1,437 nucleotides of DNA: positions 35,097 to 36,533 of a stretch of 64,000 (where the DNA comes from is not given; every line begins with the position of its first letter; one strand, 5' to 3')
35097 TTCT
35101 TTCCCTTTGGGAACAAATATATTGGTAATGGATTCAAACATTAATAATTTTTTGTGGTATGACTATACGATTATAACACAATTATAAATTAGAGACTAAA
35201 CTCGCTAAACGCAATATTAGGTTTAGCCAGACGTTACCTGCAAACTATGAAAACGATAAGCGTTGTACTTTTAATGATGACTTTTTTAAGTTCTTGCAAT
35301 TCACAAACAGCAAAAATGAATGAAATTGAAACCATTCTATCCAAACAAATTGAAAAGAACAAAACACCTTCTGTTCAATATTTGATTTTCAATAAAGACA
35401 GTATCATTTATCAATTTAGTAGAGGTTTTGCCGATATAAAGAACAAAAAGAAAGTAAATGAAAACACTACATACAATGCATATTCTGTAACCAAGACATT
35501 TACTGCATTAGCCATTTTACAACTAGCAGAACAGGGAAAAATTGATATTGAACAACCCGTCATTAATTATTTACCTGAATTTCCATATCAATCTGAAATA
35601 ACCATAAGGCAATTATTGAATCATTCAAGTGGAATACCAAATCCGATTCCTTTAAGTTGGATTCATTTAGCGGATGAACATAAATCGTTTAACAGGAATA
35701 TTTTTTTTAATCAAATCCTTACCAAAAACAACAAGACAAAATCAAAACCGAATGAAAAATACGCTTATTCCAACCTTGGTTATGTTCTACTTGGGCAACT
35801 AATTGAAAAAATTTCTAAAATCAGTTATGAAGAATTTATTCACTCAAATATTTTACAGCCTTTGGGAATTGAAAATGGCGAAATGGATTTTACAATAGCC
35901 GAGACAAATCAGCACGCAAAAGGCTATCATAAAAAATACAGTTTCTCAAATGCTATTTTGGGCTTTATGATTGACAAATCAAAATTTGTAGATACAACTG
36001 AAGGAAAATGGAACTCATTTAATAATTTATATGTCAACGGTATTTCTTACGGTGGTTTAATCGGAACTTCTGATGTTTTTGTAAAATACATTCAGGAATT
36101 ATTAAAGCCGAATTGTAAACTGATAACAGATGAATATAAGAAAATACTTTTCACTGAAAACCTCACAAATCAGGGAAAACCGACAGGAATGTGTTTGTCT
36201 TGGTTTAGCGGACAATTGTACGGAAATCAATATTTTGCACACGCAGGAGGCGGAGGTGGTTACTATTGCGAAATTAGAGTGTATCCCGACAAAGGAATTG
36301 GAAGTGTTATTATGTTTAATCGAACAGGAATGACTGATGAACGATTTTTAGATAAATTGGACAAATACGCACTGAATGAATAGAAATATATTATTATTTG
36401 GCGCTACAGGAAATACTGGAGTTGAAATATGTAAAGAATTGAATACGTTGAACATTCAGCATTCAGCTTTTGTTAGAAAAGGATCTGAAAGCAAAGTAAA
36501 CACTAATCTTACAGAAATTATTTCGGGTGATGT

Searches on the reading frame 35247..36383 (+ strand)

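Call 80: search_protein_families(library=ncbifam, proteins=[window:35247-36383:+], max_evalue=1e-8)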
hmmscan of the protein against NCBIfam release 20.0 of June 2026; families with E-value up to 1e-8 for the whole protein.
window:35247-36383:+ (378 aa): 33 families (the best 25 are shown)
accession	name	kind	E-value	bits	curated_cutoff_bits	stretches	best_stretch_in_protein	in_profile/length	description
NF007943.0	PRK10662.1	equivalog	2.2e-19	69.3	266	1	4-217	9-228/380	D-alanyl-D-alanine-carboxypeptidase/endopeptidase AmpH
NF033085.1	bla_class_C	equivalog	3.3e-18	65.6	415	1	30-231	11-203/356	class C beta-lactamase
NF002968.0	PRK03642.1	equivalog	6.4e-18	64.8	385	1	18-210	34-239/432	penicillin binding protein PBP4B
NF000185.2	BlaEC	exception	3.9e-17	62.3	850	1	6-229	6-221/377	BlaEC family class C beta-lactamase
NF009622.0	PRK13128.1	equivalog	4.3e-17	61.8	443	1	25-227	7-205/518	D-aminopeptidase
NF012173.1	CMY2-MIR-ACT-EC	exception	1.2e-16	60.5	680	1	3-229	5-225/380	CMY2/MIR/ACT/EC family class C beta-lactamase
NF052559.1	MthAcHydAcmB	equivalog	2.8e-15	55.9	550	1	25-111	8-95/391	methyl acetate hydrolase AcmB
NF012102.1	blaDHA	exception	3.3e-15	56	800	1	54-230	57-225/379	DHA family class C beta-lactamase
NF000191.1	CMY2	exception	1e-14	54.1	800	1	27-229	32-225/381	CMY-2 family class C beta-lactamase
NF033698.1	blaCSA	exception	6.2e-14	51.7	884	1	1-230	1-219/375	CSA family class C beta-lactamase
NF041665.1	blaPSZ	exception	1.1e-13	51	850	1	1-229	1-224/379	PSZ family class C beta-lactamase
NF000385.4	blaACT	exception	1.5e-13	50.5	810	1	36-230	41-226/380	ACT family cephalosporin-hydrolyzing class C beta-lactamase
NF040478.1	blaLAQ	exception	2.1e-13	50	850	1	6-232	7-227/380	LAQ family class C beta-lactamase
NF000397.2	blaACC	exception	2.7e-13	49.7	850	1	26-232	33-229/385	ACC family cephalosporin-hydrolyzing class C beta-lactamase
NF038366.1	blaSFDC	exception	4.1e-13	49.1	840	1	2-229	4-225/382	SFDC family class C beta-lactamase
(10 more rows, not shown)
